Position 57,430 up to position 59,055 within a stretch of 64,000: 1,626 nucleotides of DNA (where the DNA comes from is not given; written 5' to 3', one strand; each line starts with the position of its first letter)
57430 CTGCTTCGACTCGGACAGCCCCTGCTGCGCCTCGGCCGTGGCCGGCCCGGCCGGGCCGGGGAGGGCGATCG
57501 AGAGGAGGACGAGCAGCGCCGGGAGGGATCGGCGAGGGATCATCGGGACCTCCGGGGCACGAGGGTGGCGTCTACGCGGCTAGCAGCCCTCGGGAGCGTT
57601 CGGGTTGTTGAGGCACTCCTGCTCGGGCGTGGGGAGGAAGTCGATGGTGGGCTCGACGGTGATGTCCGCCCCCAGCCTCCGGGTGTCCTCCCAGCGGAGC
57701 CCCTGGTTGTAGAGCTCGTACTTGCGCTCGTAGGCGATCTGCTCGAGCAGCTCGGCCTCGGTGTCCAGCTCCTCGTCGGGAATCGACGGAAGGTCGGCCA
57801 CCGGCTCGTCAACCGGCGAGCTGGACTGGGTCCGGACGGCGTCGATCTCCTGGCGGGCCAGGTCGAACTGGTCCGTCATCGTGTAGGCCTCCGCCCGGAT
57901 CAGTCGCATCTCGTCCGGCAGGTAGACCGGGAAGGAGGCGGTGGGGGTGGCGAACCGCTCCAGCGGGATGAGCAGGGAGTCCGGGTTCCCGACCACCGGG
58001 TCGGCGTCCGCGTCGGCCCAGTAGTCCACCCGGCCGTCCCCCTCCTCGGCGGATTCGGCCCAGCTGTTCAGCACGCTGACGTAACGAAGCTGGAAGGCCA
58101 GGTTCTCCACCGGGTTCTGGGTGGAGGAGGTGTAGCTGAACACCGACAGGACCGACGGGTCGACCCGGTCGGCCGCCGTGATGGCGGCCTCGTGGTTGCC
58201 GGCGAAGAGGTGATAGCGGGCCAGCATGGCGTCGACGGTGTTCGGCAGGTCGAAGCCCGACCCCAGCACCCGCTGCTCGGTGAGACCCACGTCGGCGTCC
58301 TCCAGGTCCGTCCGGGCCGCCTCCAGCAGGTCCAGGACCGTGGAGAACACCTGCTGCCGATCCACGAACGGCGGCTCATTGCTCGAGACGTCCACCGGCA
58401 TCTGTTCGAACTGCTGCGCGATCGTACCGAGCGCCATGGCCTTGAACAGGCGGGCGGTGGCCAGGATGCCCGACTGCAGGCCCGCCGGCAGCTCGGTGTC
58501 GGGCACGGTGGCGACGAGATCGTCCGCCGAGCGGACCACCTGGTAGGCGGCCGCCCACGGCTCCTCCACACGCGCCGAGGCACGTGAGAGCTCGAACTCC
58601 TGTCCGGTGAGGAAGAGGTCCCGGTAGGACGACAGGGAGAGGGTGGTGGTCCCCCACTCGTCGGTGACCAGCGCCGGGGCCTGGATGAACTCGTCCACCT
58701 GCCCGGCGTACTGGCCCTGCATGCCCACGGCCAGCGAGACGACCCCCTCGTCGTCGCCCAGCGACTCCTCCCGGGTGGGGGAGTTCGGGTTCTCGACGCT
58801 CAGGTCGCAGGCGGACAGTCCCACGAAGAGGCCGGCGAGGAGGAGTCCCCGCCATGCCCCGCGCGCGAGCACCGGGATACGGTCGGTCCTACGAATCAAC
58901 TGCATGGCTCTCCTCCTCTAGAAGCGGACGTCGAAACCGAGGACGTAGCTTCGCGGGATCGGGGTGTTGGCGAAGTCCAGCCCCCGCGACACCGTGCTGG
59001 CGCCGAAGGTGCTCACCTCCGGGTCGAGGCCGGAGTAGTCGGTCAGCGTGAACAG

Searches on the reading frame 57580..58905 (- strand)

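Call 24: search_protein_families(library=pfam, max_evalue=0.000001, proteins=[window:57580-58905:-])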
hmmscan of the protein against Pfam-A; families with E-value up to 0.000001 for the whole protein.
window:57580-58905:- (441 aa): 1 family
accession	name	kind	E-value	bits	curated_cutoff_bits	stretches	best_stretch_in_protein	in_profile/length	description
PF07980.17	SusD_RagB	-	6e-07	29.8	23.1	1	332-410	163-233/297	SusD family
